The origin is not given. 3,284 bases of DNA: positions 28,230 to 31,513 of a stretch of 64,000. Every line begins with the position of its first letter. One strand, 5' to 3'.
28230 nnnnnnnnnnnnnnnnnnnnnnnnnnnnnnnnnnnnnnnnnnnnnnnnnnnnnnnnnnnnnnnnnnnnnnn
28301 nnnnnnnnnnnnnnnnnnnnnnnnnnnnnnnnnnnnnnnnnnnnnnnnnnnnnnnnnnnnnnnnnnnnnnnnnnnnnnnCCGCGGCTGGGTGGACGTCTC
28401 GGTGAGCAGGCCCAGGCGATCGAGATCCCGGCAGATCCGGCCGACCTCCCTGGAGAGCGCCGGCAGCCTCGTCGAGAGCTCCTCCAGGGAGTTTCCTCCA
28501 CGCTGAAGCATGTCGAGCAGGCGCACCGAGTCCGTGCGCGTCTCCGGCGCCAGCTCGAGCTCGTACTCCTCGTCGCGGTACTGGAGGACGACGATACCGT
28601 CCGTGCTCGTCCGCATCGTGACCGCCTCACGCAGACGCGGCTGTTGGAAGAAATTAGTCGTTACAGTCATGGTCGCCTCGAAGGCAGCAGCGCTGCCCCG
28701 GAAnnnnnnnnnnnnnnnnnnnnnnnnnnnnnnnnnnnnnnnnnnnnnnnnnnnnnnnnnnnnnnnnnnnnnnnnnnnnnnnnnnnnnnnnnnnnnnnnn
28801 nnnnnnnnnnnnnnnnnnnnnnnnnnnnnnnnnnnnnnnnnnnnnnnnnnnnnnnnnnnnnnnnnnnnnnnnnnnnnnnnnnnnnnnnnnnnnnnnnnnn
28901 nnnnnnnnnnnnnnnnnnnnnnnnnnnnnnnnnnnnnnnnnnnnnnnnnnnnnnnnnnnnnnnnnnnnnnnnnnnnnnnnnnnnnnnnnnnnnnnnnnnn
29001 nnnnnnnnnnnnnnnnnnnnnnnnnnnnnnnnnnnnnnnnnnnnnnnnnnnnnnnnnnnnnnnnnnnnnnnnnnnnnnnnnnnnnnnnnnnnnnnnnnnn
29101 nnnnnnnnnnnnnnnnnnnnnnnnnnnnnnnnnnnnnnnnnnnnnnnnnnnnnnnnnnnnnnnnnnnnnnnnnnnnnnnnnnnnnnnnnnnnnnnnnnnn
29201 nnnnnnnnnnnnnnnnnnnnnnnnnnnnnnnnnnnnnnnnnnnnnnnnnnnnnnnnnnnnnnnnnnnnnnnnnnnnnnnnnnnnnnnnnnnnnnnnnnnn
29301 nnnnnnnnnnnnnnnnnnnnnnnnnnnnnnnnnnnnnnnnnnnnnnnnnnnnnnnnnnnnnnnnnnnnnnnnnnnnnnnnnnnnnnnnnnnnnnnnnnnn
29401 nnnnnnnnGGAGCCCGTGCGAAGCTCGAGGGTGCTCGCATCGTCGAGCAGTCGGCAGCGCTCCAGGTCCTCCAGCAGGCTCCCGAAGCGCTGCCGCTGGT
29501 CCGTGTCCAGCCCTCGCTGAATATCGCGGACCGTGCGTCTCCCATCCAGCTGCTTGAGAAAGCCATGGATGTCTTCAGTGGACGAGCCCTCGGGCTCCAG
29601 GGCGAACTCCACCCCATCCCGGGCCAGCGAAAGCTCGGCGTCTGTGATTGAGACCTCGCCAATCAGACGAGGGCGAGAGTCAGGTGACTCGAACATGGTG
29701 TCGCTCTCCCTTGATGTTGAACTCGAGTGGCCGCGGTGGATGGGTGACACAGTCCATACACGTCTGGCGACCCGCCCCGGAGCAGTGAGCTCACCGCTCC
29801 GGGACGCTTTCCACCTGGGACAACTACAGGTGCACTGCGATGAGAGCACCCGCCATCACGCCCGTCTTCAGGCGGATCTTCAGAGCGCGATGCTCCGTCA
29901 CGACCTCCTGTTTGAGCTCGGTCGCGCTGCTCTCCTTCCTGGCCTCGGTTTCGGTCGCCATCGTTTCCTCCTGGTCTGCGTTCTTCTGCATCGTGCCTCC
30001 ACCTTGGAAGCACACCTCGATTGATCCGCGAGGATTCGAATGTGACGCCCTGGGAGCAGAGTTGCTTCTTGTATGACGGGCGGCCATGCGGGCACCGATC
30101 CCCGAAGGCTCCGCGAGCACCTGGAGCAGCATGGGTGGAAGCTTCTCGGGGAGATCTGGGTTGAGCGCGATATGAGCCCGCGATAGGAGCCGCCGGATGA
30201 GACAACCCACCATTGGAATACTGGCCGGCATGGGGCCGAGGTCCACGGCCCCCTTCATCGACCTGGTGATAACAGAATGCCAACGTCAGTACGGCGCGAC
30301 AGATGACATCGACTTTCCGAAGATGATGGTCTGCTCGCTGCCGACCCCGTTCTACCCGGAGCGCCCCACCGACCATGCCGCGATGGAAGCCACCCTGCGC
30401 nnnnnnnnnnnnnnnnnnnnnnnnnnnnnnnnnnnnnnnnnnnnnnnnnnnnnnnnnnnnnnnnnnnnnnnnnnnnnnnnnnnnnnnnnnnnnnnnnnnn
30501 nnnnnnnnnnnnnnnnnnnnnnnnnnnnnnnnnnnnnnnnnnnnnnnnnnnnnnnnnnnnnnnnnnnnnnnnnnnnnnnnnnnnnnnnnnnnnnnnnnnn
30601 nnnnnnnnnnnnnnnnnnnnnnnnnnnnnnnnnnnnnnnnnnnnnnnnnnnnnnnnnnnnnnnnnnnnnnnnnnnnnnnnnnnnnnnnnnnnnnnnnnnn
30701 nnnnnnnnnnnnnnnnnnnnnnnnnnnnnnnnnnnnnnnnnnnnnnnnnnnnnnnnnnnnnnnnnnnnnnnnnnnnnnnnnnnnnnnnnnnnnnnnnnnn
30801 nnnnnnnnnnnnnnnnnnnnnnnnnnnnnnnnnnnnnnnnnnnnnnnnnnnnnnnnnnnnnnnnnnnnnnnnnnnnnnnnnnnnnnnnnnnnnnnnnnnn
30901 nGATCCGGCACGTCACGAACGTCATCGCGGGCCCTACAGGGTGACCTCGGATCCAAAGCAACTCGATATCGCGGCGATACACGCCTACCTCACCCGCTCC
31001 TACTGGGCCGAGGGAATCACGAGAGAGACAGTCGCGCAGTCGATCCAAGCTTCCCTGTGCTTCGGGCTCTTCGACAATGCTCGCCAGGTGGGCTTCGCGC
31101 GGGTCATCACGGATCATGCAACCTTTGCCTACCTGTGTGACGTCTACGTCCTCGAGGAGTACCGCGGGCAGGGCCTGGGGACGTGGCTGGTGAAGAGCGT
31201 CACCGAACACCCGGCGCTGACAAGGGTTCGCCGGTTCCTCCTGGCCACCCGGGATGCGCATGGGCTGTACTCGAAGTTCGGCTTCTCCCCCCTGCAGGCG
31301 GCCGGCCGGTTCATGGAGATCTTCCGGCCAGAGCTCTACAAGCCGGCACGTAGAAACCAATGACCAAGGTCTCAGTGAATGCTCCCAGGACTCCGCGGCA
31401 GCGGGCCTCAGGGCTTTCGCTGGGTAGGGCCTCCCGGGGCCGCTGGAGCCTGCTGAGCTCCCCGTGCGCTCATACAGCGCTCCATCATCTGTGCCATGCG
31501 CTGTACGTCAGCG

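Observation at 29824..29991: Small ORF with a leader-like N-terminus and a hydrophobic C-terminus at the head of the operon, a candidate precursor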

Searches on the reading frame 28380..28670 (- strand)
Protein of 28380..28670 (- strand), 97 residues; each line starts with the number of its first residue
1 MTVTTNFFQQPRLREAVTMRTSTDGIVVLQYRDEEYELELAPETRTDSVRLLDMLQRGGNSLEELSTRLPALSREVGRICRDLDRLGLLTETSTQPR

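Call 84: search_protein_families(library=pfam, proteins=[window:28380-28670:-], max_evalue=10)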
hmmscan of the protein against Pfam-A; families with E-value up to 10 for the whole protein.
window:28380-28670:- (97 aa): 3 families
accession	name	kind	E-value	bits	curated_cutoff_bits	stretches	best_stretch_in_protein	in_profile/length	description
PF08100.18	Dimerisation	-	0.06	13.6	25.6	1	50-95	29-76/93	O-methyltransferase dimerisation domain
PF24409.1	wHTH-PRTase_assc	-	0.079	13.5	27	1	51-92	3-44/83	wHTH-PRTase associated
PF13218.11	DUF4026_N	-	0.094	13.2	27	1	22-63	40-79/147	Protein of unknown function (DUF4026) N-terminal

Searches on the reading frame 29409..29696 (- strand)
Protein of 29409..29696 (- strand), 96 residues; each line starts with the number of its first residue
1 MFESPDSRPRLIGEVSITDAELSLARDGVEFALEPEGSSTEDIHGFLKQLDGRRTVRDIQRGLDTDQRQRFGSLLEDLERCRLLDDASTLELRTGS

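Call 53: predict_structure(alignment_id=A4)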
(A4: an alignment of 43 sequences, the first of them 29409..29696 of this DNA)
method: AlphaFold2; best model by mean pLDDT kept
length: 96 residues; sequences in the alignment: 43
mean_pLDDT: 76.3   pTM: 0.56
mean pLDDT of the five models: 76.3, 75.9, 75.0, 73.4, 70.6
residues with pLDDT >= 90: 0; 70-90: 78; 50-70: 11; < 50: 7
segments of 3 or more residues with pLDDT < 50: 90-96
pLDDT, mean of each block of 10 residues (from residue 1): 71 80 79 69 82 85 83 83 73 46
secondary structure, 60 per line:
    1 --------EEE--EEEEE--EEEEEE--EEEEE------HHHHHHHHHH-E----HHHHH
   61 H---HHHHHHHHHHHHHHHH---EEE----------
elements in order: E9-11 E14-18 E21-26 E29-33 H40-49 H56-61 H65-80 E84-86

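Call 84: search_protein_families(library=pfam, proteins=[window:29409-29696:-], max_evalue=10)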
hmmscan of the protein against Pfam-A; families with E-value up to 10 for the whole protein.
window:29409-29696:- (96 aa): 1 family
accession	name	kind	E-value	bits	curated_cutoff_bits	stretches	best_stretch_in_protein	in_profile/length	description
PF21475.2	PaaA-like_N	-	0.16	12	27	1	45-67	33-55/60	PaaA-like, N-terminal domain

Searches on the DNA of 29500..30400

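Call 77: search_rna_families(source=window, start=29500, end=30400, threshold=evalue, max_evalue=1)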
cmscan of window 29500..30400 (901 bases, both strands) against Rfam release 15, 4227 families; matches with E-value up to 1: 0.
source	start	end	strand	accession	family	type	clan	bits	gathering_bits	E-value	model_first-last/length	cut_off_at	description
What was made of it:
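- Tried and rejected: An Rfam scan of 29500..30400 found nothing (call 77).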

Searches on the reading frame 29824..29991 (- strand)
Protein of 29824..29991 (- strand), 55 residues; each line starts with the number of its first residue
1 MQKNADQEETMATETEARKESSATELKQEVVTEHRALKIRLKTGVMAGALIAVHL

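Call 6: search_protein_families(library=pfam, proteins=[window:29824-29991:-], max_evalue=0.01)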
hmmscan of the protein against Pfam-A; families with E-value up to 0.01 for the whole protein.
window:29824-29991:- (55 aa): 0 families

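Call 7: search_protein_families(library=ncbifam, proteins=[window:29824-29991:-], max_evalue=0.01)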
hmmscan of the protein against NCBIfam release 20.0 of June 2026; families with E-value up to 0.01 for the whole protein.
window:29824-29991:- (55 aa): 0 families

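Call 8: find_homologous_proteins(query=window:29827-29991:-, max_evalue=10)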
Query seq(55 aa) (55 aa): 3 proteins with E <= 10 among 3 candidates.
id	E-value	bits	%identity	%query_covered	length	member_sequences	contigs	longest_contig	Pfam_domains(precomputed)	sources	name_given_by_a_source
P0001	3.2e-25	102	100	100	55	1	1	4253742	-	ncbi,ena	-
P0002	7.0e-13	65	80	82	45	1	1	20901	-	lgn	-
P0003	7.6e-12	61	80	82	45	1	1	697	-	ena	-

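Call 11: find_encoding_contigs(protein=P0002, flank=10000)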
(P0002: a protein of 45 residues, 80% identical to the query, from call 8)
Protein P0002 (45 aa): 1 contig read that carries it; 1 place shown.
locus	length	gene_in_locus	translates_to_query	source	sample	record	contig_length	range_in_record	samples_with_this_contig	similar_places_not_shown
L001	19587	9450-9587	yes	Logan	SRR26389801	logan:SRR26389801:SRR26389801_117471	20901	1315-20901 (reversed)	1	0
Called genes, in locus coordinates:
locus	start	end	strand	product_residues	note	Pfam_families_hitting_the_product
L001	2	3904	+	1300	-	?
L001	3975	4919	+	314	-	PF00059:Lectin_C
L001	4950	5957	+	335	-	PF00059:Lectin_C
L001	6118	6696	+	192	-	-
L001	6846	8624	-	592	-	PF01734:Patatin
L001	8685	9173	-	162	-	PF00583:Acetyltransf_1, PF13673:Acetyltransf_10, PF13508:Acetyltransf_7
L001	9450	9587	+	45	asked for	-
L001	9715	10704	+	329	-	PF14518:Haem_oxygenas_2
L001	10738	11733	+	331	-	PF14518:Haem_oxygenas_2 (weak)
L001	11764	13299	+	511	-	-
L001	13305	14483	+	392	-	PF25917:BSH_RND (weak)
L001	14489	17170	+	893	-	PF03412:Peptidase_C39, PF00664:ABC_membrane (faint), PF00005:ABC_tran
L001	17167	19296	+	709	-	PF00664:ABC_membrane (weak), PF00005:ABC_tran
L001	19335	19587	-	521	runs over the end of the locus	?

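Call 12: find_encoding_contigs(protein=P0003, flank=10000)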
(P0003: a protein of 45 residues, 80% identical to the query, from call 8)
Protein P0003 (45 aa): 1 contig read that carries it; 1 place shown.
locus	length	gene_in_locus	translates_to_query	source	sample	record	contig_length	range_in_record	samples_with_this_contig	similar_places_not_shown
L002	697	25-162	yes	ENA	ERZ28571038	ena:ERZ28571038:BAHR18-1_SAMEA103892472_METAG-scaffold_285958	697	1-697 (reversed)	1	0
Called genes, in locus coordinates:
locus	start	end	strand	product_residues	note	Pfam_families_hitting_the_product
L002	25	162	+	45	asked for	-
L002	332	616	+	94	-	-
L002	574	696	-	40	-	?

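Call 13: find_encoding_contigs(protein=P0001, flank=2000, max_places=3)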
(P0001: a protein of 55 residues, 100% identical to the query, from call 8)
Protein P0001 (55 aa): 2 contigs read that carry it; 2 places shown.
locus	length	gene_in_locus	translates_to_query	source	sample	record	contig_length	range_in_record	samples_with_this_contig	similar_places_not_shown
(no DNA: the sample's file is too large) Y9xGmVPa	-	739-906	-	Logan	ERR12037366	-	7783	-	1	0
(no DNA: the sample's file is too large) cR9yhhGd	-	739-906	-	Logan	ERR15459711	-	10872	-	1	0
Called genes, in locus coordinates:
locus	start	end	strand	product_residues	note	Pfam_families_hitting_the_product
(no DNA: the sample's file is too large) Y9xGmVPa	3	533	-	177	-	?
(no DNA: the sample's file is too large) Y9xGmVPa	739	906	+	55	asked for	-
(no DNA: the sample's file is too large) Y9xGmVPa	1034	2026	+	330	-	PF14518:Haem_oxygenas_2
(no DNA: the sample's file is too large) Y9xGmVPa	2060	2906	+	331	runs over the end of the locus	PF03070:TENA_THI-4 (faint), PF14518:Haem_oxygenas_2 (weak)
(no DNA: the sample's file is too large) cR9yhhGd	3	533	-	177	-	?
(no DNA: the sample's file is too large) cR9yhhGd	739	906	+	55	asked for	-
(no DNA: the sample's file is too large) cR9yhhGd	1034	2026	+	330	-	PF14518:Haem_oxygenas_2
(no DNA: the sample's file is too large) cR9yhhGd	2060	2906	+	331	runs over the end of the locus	PF03070:TENA_THI-4 (faint), PF14518:Haem_oxygenas_2 (weak)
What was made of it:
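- Tried and rejected: The exact source contigs for P0001 could not be retrieved because the files were too large (call 13).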

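Call 32: search_protein_families(library=pfam, proteins=[L001:8685-9173:-], max_evalue=0.001)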
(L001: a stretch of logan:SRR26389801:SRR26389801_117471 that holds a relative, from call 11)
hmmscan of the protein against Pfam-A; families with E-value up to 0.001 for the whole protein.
L001:8685-9173:- (162 aa): 4 families
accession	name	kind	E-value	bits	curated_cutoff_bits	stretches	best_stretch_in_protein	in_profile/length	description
PF00583.31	Acetyltransf_1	-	5.6e-13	49.6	20.7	1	39-128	18-116/116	Acetyltransferase (GNAT) family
PF13508.13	Acetyltransf_7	-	9.1e-13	48.8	27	1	53-129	5-83/84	Acetyltransferase (GNAT) domain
PF13673.13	Acetyltransf_10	-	1e-10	42.1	23.6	1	36-134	14-113/128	Acetyltransferase (GNAT) domain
PF08445.16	FR47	-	0.00034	21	22.1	0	73-129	19-78/86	FR47-like protein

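Call 64: find_homologous_proteins(query=A5, max_evalue=1)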
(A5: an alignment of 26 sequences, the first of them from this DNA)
Query A5 (26 sequences) (45 aa, profile of the alignment): 83 proteins with E <= 1 among 245 candidates.
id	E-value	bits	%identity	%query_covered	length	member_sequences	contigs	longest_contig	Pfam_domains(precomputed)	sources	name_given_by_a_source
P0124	3.8e-7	48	-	-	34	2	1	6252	-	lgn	-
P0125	1.3e-6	46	67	13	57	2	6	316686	-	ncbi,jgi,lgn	jgi:hypothetical protein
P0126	3.2e-6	45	100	13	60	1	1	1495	-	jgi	jgi:hypothetical protein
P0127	6.8e-6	44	67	13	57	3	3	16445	-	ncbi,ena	-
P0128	8.0e-6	44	83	13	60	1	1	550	-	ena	-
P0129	8.1e-6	44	83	13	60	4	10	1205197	-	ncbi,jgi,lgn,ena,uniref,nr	ncbi:hypothetical protein [Sphingomonas hylomeconis]|uniref:Uncharacterized protein n=1 Tax=Sphingom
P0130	1.3e-5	43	67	13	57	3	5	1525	-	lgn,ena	-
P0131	2.4e-5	42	83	13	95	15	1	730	-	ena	-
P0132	5.5e-5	41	83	13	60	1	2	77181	-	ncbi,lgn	ncbi:MAG: hypothetical protein ACR2H4_19885 [Pyrinomonadaceae bacterium]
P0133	5.6e-5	41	67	13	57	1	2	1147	-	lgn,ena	-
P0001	6.4e-5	41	100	100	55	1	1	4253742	-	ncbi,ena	-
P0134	7.6e-5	41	83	13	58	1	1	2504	-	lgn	-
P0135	8.7e-5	41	24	69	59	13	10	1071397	-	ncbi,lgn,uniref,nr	ncbi:hypothetical protein OKW33_006392 [Paraburkholderia atlantica]|uniref:Uncharacterized protein n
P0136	1.4e-4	40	100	13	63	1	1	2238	-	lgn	-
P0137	1.6e-4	40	-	-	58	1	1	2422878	-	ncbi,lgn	-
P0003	7.1e-3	35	80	100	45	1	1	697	-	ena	-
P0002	2.8e-2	33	80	100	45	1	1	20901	-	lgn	-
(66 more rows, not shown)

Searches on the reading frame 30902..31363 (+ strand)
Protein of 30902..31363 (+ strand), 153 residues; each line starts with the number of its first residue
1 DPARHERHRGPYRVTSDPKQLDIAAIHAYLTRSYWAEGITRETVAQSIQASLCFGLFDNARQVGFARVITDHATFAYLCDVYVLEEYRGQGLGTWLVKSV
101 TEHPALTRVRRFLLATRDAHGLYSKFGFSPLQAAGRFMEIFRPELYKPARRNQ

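Call 61: search_solved_structures(query=window:30902-31363:+, max_evalue=0.01)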
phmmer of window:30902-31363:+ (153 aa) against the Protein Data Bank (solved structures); distinct sequences matched with E-value up to 0.01: 9.
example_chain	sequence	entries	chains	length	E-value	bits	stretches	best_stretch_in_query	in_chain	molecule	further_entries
2ozh_A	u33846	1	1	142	1.5e-34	122.6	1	13-147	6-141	Hypothetical protein XCC2953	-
1y7r_A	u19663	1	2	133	4.4e-09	39.9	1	40-133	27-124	hypothetical protein SA2161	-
2bei_A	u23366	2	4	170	4.3e-05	26.9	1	75-131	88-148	Diamine acetyltransferase 2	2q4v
6k5m_A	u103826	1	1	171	0.00035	24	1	60-128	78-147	Serotonin N-acetyltransferase 1, chloroplastic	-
7dai_A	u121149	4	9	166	0.00036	23.9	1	60-128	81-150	Serotonin N-acetyltransferase 1, chloroplastic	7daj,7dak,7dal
2atr_A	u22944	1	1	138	0.00066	23.1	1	39-131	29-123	acetyltransferase, GNAT family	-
7zhc_A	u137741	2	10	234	0.002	21.5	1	62-111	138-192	N-acetyltransferase domain-containing protein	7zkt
5jph_A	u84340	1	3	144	0.007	19.7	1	37-119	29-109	Acetyltransferase SACOL1063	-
5jq4_A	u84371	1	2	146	0.0072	19.7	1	37-119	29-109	Acetyltransferase SACOL1063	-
